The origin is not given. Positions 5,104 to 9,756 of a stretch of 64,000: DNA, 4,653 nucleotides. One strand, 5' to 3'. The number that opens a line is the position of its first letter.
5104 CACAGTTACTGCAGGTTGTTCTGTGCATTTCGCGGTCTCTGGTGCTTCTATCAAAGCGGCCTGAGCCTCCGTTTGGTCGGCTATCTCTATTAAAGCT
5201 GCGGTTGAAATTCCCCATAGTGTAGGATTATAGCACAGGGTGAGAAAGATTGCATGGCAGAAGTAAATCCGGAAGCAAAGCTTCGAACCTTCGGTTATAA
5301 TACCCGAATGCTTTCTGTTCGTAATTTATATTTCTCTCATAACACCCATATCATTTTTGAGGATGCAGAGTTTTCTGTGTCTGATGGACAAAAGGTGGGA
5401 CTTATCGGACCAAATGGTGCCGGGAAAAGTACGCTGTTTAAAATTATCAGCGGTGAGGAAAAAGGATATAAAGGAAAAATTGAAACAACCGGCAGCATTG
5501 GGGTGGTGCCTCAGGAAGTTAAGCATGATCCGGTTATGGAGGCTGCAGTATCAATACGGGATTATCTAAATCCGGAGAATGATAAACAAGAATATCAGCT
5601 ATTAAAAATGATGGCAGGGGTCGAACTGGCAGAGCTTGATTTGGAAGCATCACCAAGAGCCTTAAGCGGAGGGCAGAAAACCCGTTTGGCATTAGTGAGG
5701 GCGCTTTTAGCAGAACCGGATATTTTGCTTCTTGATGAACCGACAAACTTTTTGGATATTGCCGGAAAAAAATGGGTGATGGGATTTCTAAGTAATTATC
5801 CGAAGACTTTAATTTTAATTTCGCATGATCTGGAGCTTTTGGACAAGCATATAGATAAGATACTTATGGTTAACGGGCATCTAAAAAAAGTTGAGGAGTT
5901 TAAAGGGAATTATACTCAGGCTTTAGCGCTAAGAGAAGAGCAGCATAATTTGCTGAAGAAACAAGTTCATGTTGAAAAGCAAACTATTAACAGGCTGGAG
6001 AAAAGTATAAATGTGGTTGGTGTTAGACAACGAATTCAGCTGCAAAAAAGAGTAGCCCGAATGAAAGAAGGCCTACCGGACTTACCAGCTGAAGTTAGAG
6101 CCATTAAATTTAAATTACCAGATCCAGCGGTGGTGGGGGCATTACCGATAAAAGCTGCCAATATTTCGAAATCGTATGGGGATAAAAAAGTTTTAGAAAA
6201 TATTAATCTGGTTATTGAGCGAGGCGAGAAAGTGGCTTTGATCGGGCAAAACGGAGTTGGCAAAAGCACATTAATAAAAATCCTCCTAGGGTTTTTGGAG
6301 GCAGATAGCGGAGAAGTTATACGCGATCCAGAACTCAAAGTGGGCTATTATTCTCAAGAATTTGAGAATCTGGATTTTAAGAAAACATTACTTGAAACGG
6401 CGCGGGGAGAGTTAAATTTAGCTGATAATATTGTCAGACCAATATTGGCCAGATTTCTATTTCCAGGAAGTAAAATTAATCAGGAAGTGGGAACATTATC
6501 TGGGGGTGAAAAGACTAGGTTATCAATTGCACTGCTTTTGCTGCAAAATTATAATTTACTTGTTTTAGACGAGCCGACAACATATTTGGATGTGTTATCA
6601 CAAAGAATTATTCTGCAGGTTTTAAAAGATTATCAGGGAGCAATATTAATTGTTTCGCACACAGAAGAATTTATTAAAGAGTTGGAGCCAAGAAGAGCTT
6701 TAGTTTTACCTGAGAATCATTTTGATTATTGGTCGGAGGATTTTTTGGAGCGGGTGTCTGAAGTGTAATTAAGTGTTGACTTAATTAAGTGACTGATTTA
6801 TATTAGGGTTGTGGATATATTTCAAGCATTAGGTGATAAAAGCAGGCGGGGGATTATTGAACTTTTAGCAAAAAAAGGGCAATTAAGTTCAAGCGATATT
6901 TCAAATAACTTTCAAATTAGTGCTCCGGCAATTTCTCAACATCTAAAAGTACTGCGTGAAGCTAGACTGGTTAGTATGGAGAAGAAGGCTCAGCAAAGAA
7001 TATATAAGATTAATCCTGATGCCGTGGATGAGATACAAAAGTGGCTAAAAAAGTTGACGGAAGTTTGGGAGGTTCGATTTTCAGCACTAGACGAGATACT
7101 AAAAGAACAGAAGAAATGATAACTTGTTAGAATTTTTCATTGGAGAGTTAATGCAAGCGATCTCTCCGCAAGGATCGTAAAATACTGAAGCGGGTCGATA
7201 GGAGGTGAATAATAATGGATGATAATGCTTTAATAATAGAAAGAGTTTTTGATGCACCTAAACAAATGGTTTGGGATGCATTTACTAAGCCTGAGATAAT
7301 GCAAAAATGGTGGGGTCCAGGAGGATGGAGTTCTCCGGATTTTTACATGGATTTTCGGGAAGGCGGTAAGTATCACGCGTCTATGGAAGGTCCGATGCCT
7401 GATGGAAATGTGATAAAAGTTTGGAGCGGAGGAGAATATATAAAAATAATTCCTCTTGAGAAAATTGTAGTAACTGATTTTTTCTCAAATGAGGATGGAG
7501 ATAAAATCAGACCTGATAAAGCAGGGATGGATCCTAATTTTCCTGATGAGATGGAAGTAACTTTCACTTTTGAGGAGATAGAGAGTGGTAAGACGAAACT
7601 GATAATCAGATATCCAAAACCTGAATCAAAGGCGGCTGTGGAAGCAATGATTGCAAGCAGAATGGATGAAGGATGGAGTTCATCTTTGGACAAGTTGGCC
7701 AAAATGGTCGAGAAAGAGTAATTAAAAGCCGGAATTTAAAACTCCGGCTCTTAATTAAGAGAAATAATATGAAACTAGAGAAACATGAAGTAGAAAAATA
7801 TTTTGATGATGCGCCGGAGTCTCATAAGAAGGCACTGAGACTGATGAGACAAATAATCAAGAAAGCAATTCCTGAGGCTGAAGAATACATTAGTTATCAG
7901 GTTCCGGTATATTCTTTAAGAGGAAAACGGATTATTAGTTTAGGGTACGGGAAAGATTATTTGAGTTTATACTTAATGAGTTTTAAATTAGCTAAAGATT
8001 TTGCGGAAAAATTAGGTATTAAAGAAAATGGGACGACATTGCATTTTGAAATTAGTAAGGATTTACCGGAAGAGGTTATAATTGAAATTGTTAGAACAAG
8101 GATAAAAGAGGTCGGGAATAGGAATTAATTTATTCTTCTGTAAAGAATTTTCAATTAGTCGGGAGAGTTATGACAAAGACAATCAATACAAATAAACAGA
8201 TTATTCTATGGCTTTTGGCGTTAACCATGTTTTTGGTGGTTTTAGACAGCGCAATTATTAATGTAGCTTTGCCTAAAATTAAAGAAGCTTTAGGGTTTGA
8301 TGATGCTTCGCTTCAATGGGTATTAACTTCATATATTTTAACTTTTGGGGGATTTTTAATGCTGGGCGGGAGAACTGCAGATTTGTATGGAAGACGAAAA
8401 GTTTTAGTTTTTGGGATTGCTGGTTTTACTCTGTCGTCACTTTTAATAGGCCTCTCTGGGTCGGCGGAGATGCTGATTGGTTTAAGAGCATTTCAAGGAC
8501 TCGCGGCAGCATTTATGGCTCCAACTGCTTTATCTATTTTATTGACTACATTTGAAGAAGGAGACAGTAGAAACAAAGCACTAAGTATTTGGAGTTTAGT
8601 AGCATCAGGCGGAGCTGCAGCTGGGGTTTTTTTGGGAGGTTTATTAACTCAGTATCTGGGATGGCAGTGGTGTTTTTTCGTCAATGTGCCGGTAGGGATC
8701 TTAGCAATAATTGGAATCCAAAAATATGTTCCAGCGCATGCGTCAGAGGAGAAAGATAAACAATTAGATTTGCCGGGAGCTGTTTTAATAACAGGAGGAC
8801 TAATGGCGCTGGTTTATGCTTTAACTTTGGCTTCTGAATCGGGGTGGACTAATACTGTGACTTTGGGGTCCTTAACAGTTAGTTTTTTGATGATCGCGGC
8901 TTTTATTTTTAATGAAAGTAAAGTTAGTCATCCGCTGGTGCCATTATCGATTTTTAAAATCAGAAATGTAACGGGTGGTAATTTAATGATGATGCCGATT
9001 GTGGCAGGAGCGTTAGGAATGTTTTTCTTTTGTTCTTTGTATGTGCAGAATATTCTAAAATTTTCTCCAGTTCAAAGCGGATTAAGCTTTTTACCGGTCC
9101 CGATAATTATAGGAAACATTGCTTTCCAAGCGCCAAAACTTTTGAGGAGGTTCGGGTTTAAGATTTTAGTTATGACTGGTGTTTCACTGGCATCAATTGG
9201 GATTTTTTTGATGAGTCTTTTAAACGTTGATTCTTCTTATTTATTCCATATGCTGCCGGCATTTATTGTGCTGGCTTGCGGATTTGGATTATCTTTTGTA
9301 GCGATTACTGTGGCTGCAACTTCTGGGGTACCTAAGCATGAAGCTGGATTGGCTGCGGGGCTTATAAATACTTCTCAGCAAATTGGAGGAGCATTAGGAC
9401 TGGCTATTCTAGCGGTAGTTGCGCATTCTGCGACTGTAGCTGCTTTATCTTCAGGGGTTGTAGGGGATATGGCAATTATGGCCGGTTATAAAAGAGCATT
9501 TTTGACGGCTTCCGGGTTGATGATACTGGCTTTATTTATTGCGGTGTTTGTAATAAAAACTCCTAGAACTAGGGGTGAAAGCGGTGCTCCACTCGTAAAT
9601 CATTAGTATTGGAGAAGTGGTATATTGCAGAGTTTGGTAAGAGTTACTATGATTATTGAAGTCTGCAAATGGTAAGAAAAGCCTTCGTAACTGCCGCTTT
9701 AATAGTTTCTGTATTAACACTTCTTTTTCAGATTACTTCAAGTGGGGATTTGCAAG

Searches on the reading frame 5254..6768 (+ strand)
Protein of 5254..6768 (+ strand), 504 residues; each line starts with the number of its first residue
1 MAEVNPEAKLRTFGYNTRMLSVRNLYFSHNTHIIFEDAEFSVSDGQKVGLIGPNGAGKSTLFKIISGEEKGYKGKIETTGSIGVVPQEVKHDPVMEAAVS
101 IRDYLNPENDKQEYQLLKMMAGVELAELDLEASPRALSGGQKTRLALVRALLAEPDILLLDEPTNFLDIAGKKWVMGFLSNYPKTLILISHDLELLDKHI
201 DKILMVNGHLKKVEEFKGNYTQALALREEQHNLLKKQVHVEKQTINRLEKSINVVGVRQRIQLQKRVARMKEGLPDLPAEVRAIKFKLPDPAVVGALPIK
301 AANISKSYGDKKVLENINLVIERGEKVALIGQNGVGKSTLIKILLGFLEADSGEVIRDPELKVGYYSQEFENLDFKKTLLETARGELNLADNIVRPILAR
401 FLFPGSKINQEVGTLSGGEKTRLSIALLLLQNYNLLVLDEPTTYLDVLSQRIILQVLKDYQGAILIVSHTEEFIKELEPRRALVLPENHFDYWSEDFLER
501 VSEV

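Call 87: search_protein_families(library=ncbifam, proteins=[window:5254-6768:+], max_evalue=1e-10)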
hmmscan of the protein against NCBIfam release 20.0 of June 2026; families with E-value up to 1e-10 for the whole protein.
window:5254-6768:+ (504 aa): 183 families (the best 25 are shown)
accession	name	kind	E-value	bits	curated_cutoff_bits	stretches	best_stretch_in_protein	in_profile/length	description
NF000355.4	ribo_prot_ABC_F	equivalog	4.7e-114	382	380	2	283-478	296-493/499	ribosomal protection-like ABC-F family protein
NF011646.0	PRK15064.1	equivalog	6.2e-93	312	762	2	119-492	138-516/530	ABC-F family ATPase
NF000169.2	ABCF_Sal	exception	6.1e-83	279.3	725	2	299-478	316-495/542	Sal family ABC-F type ribosomal protection protein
NF050005.1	ABC_ATPase_Uup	equivalog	5.1e-82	276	900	2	123-476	143-502/636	ATP-binding cassette ATPase Uup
NF008775.0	PRK11819.1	equivalog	1.7e-80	271.2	599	2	90-475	118-506/556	energy-dependent translational throttle protein EttA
TIGR03719.1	ABC_ABC_ChvD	subfamily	3.3e-79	266.9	806.75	2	100-475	126-504/552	energy-dependent translational throttle protein EttA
NF000170.2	ABCF_Vga_all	exception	2e-78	264.2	725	2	263-488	237-456/521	Vga family ABC-F type ribosomal protection protein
NF008358.0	PRK11147.1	equivalog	8.3e-77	258.9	936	1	122-475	142-501/635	ABC transporter ATP-binding protein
NF000168.2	ABCF_Msr_all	exception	2.9e-76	257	680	2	262-476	261-470/487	Msr family ABC-F type ribosomal protection protein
NF007921.0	PRK10636.1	equivalog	9.7e-70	235.5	917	1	119-476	132-492/638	ABC transporter ATP-binding protein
NF043038.1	ABCF_CplR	exception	7.4e-68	229.6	780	2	276-476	263-461/544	ABC-F type ribosomal protection protein CplR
NF000167.2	ABCF_Lsa_all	exception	1.1e-65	222.5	750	2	19-252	3-230/492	Lsa family ABC-F type ribosomal protection protein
NF000514.1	ABCF_OptrA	exception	6.2e-62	209.8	1450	1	118-485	164-532/655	ABC-F type ribosomal protection protein OptrA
NF000171.1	ABCF_producer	exception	3e-57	194.3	800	3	120-230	147-255/541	TlrC/CarA/OleB/SrmB family ABC-F type ribosomal protection protein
NF007090.0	PRK09544.1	equivalog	5.5e-56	189.8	306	2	301-470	7-180/251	zinc ABC transporter ATP-binding protein ZnuC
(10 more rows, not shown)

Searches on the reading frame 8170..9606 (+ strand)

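Call 87: search_protein_families(library=ncbifam, proteins=[window:8170-9606:+], max_evalue=1e-10)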
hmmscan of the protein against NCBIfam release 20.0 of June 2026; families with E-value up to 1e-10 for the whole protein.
window:8170-9606:+ (478 aa): 34 families (the best 25 are shown)
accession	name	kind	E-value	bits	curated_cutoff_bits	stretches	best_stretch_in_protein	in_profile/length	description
TIGR00711.1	efflux_EmrB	subfamily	8.7e-74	249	230.2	1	15-420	6-410/485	DHA2 family efflux MFS transporter permease subunit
NF000031.1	MFS_efflux_LmrA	exception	1.2e-71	241.9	850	1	10-423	30-442/484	lincomycin efflux MFS transporter Lmr(A)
NF000025.1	MFS_efflux_tcmA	exception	1.9e-66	224.9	999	1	15-421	30-434/538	tetracenomycin C efflux MFS transporter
NF012180.1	tet_MFS_43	exception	3.3e-54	184.7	999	1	11-435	21-445/484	tetracycline efflux MFS transporter Tet(43)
NF000089.1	qac_MFS_AB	exception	1e-52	179.6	900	1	10-438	18-451/514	QacA/B family quaternary ammonium compound efflux MFS transporter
NF011571.1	PRK14995.1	subfamily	1.7e-49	168.9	701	1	9-418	4-411/493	SmvA family efflux MFS transporter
NF033896.2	MFS_LfrA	equivalog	3.5e-42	144.7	825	1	9-417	18-423/504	efflux MFS transporter LfrA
NF012169.0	qepA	equivalog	1.1e-40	139.8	1075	1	10-432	20-436/511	fluoroquinolone efflux MFS transporter QepA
NF000391.1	EmrB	exception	6.9e-39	133.8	925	1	12-417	12-417/501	multidrug efflux MFS transporter permease subunit EmrB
NF007799.0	PRK10504.1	subfamily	9.6e-36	123.7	426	1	7-422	6-417/471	multidrug transporter subunit MdtD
NF040895.2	MFS_effux_SdrM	equivalog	9.9e-31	107.3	550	1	10-417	5-403/441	multidrug efflux MFS transporter SdrM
NF000095.1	tet_MFS_OtrB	exception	6.8e-28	97.5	999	1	15-426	30-445/563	oxytetracycline resistance efflux MFS transporter OtrB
NF000060.1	MFS_efflux_LmrB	exception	1.9e-25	89.6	800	1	12-461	18-472/479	lincomycin efflux MFS transporter Lmr(B)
NF000009.1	tet_MFS_Tcr3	exception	2.1e-25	89.3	1000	1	7-426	25-450/512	tetracycline efflux MFS transporter Tcr3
NF000218.1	FexA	exception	2.2e-23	82.6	900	1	10-458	20-468/475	chloramphenicol/florfenicol efflux MFS transporter FexA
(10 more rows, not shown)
